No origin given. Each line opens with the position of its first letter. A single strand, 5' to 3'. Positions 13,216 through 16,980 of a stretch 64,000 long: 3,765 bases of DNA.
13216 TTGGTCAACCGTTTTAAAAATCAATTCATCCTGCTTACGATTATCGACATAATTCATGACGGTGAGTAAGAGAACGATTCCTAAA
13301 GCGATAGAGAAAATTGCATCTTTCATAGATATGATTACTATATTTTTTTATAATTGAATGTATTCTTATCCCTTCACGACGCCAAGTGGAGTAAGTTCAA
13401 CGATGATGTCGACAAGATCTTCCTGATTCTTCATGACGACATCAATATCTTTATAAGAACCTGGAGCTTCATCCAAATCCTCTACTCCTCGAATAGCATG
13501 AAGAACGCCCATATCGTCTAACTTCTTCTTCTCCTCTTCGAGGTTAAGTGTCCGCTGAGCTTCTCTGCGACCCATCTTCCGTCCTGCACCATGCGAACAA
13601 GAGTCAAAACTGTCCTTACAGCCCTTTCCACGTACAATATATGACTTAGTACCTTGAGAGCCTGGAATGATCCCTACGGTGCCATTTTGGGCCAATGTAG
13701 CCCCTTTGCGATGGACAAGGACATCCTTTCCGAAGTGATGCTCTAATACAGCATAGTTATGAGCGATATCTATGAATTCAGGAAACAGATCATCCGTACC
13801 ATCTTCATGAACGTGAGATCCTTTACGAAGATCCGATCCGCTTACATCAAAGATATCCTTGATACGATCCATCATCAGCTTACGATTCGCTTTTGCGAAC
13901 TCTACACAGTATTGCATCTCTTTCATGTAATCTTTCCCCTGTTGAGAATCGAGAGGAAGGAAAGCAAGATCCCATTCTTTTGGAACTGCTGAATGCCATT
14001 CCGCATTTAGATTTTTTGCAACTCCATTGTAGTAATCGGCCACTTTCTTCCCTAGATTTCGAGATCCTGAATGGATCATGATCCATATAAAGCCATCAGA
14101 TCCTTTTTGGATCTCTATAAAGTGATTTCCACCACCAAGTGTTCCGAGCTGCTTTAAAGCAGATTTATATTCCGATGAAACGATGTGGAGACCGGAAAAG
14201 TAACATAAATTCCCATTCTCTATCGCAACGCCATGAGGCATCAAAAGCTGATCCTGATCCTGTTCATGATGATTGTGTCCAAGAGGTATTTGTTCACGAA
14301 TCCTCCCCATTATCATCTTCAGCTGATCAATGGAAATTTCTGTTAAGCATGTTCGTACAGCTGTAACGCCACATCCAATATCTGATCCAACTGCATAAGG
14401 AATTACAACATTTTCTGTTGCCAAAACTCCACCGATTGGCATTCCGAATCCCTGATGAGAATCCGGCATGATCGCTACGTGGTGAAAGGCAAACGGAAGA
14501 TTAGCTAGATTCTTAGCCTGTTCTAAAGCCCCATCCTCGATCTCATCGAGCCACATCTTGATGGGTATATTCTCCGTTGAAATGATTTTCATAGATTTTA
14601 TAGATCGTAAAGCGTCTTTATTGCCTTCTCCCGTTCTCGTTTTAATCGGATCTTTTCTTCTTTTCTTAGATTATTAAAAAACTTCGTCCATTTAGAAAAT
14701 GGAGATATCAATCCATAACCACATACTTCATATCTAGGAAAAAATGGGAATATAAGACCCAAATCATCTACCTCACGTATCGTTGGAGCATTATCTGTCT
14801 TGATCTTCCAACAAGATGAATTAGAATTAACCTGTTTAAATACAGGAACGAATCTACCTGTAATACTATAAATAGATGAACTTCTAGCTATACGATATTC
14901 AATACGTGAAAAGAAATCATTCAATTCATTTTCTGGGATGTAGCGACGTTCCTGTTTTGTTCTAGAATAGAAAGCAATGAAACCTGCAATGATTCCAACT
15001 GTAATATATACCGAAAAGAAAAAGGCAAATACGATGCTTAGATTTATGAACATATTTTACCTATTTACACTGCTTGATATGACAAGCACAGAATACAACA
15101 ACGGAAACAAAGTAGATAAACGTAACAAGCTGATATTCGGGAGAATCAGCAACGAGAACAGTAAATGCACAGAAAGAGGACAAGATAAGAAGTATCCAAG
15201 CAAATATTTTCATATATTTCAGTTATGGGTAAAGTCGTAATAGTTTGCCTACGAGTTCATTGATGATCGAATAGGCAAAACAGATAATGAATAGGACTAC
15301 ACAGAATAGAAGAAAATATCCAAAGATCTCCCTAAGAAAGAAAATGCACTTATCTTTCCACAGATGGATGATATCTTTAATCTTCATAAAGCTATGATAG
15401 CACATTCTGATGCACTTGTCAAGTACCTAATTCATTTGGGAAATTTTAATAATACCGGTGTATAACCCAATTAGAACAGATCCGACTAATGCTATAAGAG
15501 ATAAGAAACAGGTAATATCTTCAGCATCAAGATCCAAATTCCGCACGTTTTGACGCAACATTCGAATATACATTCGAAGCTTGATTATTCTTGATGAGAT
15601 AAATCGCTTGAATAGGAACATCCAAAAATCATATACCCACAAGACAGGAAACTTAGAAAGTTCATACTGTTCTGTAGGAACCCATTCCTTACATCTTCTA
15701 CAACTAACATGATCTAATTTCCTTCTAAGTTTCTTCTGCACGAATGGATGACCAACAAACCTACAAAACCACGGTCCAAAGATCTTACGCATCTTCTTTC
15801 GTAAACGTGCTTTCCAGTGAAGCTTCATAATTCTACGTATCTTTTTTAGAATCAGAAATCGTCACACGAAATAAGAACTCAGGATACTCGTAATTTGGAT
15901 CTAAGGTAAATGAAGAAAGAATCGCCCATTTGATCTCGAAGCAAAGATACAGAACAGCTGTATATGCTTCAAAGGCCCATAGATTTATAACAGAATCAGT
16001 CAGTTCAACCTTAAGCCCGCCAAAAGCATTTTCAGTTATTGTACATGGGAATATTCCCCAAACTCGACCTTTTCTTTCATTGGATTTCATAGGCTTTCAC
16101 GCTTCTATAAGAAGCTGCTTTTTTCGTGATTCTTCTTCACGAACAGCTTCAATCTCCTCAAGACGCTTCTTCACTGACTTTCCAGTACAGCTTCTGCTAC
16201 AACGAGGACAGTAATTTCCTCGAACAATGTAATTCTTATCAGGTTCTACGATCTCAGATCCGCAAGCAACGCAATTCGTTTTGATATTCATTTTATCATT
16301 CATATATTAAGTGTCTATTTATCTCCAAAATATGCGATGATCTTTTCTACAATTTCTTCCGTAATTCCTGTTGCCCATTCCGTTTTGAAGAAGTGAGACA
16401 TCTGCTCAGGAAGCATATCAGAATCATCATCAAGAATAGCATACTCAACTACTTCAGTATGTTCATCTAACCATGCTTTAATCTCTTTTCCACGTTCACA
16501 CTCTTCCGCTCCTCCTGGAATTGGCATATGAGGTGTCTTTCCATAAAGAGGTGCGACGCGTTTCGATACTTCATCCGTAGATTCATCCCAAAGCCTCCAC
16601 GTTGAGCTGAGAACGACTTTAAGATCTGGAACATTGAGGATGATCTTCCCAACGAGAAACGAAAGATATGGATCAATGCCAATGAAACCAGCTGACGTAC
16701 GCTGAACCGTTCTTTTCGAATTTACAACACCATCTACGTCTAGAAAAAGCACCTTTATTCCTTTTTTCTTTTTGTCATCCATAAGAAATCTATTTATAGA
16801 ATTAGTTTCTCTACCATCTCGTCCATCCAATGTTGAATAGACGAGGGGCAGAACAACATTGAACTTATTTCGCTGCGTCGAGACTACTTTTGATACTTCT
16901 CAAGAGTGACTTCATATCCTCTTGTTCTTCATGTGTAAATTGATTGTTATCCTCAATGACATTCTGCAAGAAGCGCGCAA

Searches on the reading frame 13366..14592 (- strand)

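Call 9: search_protein_families(library=phrogs, proteins=[window:13366-14592:-], max_evalue=0.00001)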
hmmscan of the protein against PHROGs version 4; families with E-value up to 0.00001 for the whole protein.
window:13366-14592:- (408 aa): 2 families
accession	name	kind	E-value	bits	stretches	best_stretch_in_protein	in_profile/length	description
phrog_1075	-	DNA, RNA and nucleotide metabolism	5e-119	399.4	1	4-408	59-441/459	tRNA splicing ligase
phrog_32430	-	DNA, RNA and nucleotide metabolism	1.3e-35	123.2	1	278-408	10-138/139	tRNA splicing ligase RtcB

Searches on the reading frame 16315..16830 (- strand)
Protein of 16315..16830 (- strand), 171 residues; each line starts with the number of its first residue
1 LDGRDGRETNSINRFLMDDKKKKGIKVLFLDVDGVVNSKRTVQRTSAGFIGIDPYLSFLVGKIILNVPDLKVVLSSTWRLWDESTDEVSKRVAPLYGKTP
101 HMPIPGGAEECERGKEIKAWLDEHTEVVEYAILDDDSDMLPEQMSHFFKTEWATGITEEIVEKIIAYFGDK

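Call 3: search_protein_families(library=pfam, proteins=[window:16315-16830:-], max_evalue=0.1)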
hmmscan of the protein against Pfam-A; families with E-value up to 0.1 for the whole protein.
window:16315-16830:- (171 aa): 1 family
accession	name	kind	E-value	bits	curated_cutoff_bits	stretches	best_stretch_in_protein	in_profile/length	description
PF18143.6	HAD_SAK_2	-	1.3e-25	90.8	27.5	1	27-159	1-137/139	HAD domain in Swiss Army Knife RNA repair proteins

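Call 4: search_protein_families(library=phrogs, proteins=[window:16315-16830:-], max_evalue=0.01)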
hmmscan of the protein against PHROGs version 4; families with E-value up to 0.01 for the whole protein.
window:16315-16830:- (171 aa): 2 families
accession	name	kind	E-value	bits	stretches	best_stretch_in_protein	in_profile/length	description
phrog_1818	-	unknown function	1e-28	101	1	25-169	5-153/161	-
phrog_38681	-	unknown function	0.00054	20.9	1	113-167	27-88/101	-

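Call 56: search_protein_families(library=padloc, proteins=[window:16315-16830:-], max_evalue=0.01)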
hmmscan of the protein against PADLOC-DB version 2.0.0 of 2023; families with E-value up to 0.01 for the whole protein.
window:16315-16830:- (171 aa): 0 families

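Call 57: search_protein_families(library=ncbifam, proteins=[window:16315-16830:-], max_evalue=0.01)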
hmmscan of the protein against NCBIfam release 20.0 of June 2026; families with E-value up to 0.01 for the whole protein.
window:16315-16830:- (171 aa): 0 families
